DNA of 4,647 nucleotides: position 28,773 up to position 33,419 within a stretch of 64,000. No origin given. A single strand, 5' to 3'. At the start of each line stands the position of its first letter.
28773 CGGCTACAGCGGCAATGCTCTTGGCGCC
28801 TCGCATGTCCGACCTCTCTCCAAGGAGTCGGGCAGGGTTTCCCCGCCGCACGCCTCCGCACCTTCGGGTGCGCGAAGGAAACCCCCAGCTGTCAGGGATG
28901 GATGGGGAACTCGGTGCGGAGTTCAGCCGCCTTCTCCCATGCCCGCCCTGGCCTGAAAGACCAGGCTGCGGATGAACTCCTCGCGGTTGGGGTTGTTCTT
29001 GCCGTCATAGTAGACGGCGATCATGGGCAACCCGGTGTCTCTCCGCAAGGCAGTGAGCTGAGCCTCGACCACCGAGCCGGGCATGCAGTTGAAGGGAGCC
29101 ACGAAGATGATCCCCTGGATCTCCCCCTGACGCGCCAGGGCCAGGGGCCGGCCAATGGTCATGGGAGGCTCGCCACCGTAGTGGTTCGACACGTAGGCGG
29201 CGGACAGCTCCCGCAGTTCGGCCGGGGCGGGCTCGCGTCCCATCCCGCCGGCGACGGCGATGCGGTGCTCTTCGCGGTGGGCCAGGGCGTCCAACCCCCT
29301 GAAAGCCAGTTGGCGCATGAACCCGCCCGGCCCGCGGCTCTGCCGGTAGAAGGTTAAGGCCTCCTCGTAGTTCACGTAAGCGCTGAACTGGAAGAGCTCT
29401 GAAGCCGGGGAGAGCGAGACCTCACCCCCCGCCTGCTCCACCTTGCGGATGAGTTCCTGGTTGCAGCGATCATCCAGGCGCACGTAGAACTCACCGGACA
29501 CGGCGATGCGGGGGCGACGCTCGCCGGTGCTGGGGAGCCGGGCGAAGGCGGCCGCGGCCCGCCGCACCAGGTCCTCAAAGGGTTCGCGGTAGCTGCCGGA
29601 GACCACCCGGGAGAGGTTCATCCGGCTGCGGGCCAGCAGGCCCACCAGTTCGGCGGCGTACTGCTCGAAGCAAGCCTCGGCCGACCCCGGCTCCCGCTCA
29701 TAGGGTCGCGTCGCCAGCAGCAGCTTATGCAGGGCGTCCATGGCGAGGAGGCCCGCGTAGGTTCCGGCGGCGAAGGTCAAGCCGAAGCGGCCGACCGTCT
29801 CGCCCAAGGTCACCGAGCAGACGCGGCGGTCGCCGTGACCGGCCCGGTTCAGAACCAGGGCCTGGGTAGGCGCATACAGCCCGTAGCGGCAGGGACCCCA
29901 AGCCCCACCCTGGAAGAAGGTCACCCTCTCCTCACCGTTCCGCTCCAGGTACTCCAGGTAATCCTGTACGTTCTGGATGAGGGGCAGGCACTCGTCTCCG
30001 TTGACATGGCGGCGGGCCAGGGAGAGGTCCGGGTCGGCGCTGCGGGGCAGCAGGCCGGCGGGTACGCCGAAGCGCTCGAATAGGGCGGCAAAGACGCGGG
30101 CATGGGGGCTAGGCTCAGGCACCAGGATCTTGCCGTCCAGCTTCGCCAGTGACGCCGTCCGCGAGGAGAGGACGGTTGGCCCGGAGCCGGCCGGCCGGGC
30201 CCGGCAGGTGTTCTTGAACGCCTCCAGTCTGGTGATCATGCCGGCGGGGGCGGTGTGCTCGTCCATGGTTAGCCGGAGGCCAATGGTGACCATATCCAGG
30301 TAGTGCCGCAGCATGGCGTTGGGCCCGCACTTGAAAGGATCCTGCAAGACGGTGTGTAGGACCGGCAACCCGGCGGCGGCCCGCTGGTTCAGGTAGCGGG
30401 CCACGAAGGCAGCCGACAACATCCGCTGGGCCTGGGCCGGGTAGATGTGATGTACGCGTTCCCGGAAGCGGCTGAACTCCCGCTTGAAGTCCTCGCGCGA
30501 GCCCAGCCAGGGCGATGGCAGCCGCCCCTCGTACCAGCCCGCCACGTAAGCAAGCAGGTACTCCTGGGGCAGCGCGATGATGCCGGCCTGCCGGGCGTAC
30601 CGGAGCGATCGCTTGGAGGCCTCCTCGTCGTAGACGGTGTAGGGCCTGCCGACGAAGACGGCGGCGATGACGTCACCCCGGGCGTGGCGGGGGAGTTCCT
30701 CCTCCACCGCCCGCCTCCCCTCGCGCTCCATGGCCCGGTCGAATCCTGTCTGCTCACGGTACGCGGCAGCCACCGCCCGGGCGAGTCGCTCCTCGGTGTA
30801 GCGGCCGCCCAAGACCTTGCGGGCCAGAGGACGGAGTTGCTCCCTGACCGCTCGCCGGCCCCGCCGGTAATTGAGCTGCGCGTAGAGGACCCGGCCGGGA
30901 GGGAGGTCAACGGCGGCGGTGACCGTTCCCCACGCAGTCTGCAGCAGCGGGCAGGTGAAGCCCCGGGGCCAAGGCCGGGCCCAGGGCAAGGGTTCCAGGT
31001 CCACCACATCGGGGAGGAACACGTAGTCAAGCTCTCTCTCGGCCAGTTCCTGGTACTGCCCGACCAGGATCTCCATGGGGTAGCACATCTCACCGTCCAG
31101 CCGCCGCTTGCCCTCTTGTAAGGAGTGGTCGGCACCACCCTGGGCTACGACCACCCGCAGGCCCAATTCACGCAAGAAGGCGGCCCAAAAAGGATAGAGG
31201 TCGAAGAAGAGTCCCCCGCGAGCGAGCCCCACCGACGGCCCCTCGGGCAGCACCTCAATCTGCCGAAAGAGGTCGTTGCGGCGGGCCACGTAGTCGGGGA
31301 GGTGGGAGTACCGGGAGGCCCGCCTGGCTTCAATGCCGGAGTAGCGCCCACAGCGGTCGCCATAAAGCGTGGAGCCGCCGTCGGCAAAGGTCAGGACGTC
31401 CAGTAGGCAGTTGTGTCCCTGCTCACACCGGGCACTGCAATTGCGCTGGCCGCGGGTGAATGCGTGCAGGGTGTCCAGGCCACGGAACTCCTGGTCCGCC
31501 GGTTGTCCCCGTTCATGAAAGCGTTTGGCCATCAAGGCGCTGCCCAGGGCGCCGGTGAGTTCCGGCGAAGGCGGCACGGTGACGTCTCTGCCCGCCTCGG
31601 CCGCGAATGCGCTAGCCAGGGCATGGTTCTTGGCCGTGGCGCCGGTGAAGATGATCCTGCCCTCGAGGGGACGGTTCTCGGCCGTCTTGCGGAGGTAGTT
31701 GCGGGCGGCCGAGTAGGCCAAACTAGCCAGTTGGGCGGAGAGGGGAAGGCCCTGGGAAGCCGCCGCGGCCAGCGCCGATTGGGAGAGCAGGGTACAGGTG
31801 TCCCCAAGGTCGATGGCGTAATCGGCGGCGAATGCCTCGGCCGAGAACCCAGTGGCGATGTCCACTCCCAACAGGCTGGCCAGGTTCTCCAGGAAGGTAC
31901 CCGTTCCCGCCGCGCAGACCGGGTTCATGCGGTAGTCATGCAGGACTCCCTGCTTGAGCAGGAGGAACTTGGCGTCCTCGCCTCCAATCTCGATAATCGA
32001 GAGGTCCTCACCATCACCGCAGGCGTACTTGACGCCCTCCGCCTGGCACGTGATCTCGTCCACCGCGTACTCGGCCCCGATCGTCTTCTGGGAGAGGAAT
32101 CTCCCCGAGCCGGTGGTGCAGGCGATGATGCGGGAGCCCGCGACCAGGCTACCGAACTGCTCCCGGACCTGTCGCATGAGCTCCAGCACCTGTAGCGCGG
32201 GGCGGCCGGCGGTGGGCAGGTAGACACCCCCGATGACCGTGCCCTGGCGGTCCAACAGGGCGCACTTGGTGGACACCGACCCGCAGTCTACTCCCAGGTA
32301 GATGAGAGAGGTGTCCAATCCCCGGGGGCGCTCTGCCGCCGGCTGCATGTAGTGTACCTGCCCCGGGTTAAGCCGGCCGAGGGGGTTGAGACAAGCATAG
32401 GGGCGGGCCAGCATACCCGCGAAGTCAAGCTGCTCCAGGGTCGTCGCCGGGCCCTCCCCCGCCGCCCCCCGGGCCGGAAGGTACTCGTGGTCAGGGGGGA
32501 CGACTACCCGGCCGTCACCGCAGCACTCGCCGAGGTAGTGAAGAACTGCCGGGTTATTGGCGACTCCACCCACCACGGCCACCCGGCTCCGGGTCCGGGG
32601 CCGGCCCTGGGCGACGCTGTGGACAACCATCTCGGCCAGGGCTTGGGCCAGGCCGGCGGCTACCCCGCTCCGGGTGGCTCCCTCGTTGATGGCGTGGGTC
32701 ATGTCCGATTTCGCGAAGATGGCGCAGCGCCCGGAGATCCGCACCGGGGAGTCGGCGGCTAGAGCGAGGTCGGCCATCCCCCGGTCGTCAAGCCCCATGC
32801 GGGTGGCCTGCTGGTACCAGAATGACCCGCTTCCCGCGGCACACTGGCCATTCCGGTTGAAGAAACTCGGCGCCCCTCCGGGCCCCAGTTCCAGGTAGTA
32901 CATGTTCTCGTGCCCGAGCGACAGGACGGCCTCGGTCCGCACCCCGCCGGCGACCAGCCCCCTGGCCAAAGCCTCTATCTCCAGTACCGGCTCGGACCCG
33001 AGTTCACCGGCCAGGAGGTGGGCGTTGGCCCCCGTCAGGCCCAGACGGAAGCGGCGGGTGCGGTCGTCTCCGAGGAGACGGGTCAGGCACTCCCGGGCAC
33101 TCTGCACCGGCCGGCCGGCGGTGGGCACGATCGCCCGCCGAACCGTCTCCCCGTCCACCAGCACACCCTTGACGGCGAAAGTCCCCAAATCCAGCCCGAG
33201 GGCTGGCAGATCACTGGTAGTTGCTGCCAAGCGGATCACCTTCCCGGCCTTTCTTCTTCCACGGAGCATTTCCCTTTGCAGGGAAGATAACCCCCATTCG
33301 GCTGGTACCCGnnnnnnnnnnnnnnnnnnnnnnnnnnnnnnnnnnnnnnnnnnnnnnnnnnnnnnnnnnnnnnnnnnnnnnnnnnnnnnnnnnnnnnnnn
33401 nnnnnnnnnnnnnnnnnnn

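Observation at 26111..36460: Candidate novel ATP-dependent radical-type enzyme system: two tandem phytoene-desaturase-family flavoproteins, a 1448-aa double-activase/HgdB-like fusion, and a patatin lipase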

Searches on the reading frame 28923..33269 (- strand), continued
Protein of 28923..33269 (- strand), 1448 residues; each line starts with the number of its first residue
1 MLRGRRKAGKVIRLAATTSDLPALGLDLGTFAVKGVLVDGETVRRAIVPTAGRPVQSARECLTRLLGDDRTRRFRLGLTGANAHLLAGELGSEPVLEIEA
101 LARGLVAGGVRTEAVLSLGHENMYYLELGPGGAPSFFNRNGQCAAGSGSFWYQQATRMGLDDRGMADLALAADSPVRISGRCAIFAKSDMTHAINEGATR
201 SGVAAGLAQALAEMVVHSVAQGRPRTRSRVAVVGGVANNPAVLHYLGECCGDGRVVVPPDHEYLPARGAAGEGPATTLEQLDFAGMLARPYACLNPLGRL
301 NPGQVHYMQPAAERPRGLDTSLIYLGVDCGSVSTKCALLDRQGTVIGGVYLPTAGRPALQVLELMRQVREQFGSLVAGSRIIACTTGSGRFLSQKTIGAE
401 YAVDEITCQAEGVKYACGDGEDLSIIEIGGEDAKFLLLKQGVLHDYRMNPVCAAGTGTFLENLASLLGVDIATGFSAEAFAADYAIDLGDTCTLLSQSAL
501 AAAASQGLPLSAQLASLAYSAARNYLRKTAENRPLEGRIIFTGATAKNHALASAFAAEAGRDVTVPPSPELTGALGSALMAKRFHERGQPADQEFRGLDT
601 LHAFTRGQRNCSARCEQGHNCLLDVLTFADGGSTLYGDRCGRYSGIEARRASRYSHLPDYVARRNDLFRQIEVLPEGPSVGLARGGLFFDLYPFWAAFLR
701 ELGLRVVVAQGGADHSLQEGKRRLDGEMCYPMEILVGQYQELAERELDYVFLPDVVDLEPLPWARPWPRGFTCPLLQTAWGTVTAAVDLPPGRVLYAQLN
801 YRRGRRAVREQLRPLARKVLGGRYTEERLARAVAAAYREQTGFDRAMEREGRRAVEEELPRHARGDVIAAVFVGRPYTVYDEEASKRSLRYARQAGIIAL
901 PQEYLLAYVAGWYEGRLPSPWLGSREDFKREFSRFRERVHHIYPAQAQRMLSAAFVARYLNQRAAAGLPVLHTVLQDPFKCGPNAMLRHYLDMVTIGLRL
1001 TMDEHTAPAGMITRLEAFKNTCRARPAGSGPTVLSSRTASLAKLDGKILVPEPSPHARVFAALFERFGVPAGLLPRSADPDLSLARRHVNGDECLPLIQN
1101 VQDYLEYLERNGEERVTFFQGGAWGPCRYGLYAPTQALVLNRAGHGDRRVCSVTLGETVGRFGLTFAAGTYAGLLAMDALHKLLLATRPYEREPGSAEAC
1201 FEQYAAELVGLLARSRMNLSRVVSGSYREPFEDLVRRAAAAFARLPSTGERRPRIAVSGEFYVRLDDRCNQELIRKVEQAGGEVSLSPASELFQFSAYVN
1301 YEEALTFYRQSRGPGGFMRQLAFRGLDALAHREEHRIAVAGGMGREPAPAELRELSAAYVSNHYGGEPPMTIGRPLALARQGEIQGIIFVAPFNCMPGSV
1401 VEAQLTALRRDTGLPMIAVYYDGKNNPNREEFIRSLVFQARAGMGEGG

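Call 100: find_encoding_contigs(protein=P0002, flank=8000, max_places=2)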
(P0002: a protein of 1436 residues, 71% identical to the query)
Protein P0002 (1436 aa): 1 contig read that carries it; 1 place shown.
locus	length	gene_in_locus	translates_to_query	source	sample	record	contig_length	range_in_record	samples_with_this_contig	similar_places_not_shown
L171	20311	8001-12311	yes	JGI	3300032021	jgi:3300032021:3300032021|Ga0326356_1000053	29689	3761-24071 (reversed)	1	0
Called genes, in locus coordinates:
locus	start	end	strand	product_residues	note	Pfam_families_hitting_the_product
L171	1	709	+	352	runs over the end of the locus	PF05368:NmrA, PF01073:3Beta_HSD, PF01370:Epimerase, PF02719:Polysacc_synt_2 (faint), PF04321:RmlD_sub_bind, PF13460:NAD_binding_10, PF16363:GDP_Man_Dehyd, PF07993:NAD_binding_4 (weak)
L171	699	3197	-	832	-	PF00403:HMA, PF19803:DUF6286 (faint), PF08282:Hydrolase_3 (faint), PF00403:HMA, PF00122:E1-E2_ATPase, PF00702:Hydrolase, PF12710:HAD (weak)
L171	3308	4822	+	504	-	PF01523:PmbA_TldD_1st, PF19290:PmbA_TldD_2nd, PF19289:PmbA_TldD_3rd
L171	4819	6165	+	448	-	PF01523:PmbA_TldD_1st, PF19290:PmbA_TldD_2nd, PF19289:PmbA_TldD_3rd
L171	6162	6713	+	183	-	PF04246:RseC_MucC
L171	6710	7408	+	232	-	PF00881:Nitroreductase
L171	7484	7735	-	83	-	-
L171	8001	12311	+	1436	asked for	PF01869:BcrAD_BadFG, PF09989:DUF2229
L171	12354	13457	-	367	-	PF02746:MR_MLE_N, PF13378:MR_MLE_C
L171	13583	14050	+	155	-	PF00571:CBS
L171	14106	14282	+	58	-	-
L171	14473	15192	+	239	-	PF08861:DUF1828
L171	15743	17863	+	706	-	PF00122:E1-E2_ATPase, PF00702:Hydrolase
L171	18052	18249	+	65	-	-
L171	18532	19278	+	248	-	-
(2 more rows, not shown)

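Call 101: find_encoding_contigs(protein=P0003, flank=8000, max_places=2)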
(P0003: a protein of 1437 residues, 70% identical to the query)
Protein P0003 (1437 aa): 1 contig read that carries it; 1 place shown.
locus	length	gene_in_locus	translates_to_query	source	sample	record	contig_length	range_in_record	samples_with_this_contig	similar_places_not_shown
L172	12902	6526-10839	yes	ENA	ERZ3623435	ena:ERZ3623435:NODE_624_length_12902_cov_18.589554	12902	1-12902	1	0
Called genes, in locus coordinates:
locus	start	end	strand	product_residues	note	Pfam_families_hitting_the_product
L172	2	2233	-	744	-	?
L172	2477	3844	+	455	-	PF01523:PmbA_TldD_1st, PF19290:PmbA_TldD_2nd, PF19289:PmbA_TldD_3rd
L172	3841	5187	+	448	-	PF01523:PmbA_TldD_1st, PF19290:PmbA_TldD_2nd, PF19289:PmbA_TldD_3rd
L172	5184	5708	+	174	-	PF04246:RseC_MucC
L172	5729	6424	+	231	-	PF00881:Nitroreductase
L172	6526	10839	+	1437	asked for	PF01869:BcrAD_BadFG, PF09989:DUF2229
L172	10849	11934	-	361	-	PF02746:MR_MLE_N, PF13378:MR_MLE_C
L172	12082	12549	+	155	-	PF00571:CBS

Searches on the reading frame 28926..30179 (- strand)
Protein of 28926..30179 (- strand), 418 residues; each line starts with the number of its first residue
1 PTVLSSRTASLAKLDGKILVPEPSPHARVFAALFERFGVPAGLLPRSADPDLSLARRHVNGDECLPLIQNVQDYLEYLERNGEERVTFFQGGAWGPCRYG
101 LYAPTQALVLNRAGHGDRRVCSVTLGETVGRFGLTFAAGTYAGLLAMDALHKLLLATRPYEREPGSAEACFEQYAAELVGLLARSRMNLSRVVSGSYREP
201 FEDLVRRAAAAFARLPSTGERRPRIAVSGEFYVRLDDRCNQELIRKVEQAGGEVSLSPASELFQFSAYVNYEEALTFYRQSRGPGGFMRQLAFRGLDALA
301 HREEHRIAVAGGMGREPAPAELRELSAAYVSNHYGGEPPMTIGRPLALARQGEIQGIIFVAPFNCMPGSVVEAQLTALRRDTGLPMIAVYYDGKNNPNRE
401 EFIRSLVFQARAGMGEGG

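Call 42: search_protein_families(library=pfam, proteins=[window:28926-30179:-], max_evalue=10)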
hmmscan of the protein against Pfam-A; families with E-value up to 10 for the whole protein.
seq(418 aa): 0 families

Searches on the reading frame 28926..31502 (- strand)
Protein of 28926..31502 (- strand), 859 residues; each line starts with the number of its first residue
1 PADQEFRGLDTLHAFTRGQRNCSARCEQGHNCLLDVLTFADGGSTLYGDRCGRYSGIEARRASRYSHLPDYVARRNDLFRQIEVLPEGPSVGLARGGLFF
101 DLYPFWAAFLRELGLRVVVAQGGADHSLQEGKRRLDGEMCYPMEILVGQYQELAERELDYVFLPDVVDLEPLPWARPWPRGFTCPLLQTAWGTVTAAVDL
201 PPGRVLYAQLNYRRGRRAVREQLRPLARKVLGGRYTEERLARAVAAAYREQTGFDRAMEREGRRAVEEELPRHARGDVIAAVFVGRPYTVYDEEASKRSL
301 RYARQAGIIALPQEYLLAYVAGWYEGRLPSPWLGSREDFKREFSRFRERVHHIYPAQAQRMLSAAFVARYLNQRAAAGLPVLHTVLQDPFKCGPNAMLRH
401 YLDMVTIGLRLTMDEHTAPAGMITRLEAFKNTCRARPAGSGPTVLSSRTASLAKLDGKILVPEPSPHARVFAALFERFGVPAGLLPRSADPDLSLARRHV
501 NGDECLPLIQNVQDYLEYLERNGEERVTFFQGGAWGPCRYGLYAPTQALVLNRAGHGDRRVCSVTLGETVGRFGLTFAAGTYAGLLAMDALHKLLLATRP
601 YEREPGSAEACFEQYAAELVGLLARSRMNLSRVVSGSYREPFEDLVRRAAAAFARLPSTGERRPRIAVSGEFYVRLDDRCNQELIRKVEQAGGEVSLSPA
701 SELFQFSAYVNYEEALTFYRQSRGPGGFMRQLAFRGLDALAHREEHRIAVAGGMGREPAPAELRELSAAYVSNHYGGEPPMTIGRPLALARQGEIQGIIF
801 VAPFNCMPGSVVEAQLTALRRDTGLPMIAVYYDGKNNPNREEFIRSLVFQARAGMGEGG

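Call 68: predict_structure(alignment_id=A2)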
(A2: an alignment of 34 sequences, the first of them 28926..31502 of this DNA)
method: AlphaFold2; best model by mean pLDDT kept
length: 859 residues; sequences in the alignment: 34
mean_pLDDT: 86.0   pTM: 0.85
mean pLDDT of the five models: 86.0, 84.6, 83.5, 82.1, 79.6
residues with pLDDT >= 90: 424; 70-90: 350; 50-70: 67; < 50: 18
segments of 3 or more residues with pLDDT < 50: 1-13
pLDDT, mean of each block of 10 residues (from residue 1): 32 60 59 68 63 55 84 90 88 92 95 95 80 87 90 94 91 83 80 90 92 91 95 95 97 96 95 90 92 85 92 97 95 91 90 81 94 81 90 83 87 76 85 74 87 88 88 93 91 88 82 93 86 61 87 91 86 89 94 94 94 97 89 87 97 94 92 71 88 91 86 85 84 88 90 89 91 75 93 94 77 89 92 77 93 76
secondary structure, 60 per line:
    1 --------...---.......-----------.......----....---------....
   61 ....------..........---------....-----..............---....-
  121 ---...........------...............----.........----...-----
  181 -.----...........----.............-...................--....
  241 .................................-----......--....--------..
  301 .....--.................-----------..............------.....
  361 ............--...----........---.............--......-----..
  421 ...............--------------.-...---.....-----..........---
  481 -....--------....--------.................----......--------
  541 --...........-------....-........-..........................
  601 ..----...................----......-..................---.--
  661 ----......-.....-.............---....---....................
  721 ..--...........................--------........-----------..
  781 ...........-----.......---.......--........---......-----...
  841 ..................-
elements in order (helices of 4 or more, strands of 3 or more residues): E15-21 E33-39 E44-47 H57-64 H71-80 E90-93 H99-112 E116-119 H124-134 H141-155 E160-168 H187-197 E205-211 H216-234 H237-273 E279-284 H287-290 H299-305 E308-312 H313-324 H336-349 H356-372 E382-389 H393-405 E408-413 H419-435 E458-462 H468-477 E482-485 H494-497 H506-522 E527-532 H543-553 E561-564 H566-573 H575-601 H607-625 H630-635 H637-654 E665-670 H672-676 H678-690 E694-697 H701-722 H725-751 H760-767 H779-791 E797-803 H807-813 H816-823 E827-832 H838-858

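Call 96: fold_search(model_id=the predicted structure, library=pdb)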
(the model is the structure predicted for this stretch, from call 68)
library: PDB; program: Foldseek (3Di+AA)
matches with E <= 10: 436; with E <= 0.001: 11
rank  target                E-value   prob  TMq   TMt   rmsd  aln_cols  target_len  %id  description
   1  8s02_B                1.5e-05  1.00  0.26  0.52   8.8       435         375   14  BzdNO-benzoyl-CoA complex (released 2025-03-05)
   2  3o3m_D                1.3e-04  1.00  0.25  0.49   9.0       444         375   11  (R)-2-Hydroxyisocaproyl-CoA Dehydratase (released 2011-03-16)
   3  7yyl_D                1.5e-04  1.00  0.25  0.46   8.7       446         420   11  nucleotide-free DCCP:DCCP-R complex (released 2022-12-28)
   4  3o3m_B                1.7e-04  1.00  0.25  0.49   8.4       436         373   11  (R)-2-Hydroxyisocaproyl-CoA Dehydratase (released 2011-03-16)
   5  6eno                  1.8e-04  0.99  0.14  0.25  20.4       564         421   13  Double cubane cluster oxidoreductase (released 2018-03-14)
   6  7yyl_A                2.5e-04  1.00  0.25  0.45   9.3       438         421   12  nucleotide-free DCCP:DCCP-R complex (released 2022-12-28)
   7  9gai_B                2.5e-04  1.00  0.25  0.48   9.1       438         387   12  3-methylbenzoyl-CoA reductase from Thauera chlorobenzoica (MbdONPQ) (released 2026-02-18)
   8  3o3n_B                2.9e-04  1.00  0.25  0.50   8.6       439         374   13  (R)-2-hydroxyisocaproyl-CoA dehydratase in complex with its substrate (R)-2-hydroxyisocaproyl-CoA (released 2011-03-16)
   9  7yyl_B                4.6e-04  1.00  0.25  0.46   8.5       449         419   12  nucleotide-free DCCP:DCCP-R complex (released 2022-12-28)
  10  9g87_B                4.6e-04  1.00  0.25  0.49   9.1       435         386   12  3-methylbenzoyl-CoA reductase from Thauera chlorobenzoica (subunits MbdON ) (released 2026-02-04)
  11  8s02_A                6.4e-04  1.00  0.24  0.41  11.7       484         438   10  BzdNO-benzoyl-CoA complex (released 2025-03-05)
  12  7yzm_A                1.2e-03  0.96  0.14  0.24  20.6       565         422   13  MgADPNP-bound DCCP:DCCP-R complex (released 2022-12-28)
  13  8s2r_C                1.2e-03  1.00  0.24  0.41  10.2       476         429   10  BzdNO in partially coenzyme A - free state (released 2025-03-05)
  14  9g87_A                1.5e-03  1.00  0.23  0.39  10.4       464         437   11  3-methylbenzoyl-CoA reductase from Thauera chlorobenzoica (subunits MbdON ) (released 2026-02-04)
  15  8s02_C                1.7e-03  1.00  0.23  0.39  11.8       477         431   10  BzdNO-benzoyl-CoA complex (released 2025-03-05)
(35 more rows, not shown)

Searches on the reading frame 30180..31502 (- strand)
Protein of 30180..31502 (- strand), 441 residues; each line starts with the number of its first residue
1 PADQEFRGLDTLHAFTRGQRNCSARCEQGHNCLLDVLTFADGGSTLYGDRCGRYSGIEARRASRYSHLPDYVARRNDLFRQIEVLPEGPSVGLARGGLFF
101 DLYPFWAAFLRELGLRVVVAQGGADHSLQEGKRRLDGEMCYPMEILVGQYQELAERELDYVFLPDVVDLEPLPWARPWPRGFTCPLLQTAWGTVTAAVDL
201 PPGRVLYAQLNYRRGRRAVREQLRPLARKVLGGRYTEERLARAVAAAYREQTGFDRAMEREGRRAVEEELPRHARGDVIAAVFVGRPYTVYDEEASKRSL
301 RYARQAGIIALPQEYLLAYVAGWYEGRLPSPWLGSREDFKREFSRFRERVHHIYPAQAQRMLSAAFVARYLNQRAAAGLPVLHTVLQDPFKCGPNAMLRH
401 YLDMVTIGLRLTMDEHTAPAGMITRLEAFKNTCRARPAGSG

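Call 42: search_protein_families(library=pfam, proteins=[window:30180-31502:-], max_evalue=10)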
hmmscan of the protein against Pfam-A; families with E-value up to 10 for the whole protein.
seq(441 aa): 2 families
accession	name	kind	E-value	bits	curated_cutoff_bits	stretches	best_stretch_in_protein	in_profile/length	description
PF09989.15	DUF2229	-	1.6e-31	110.1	29.4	1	91-314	2-216/218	CoA enzyme activase uncharacterised domain (DUF2229)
PF07336.16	ABATE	-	2.8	9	24.4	0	320-383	28-93/130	Putative stress-induced transcription regulator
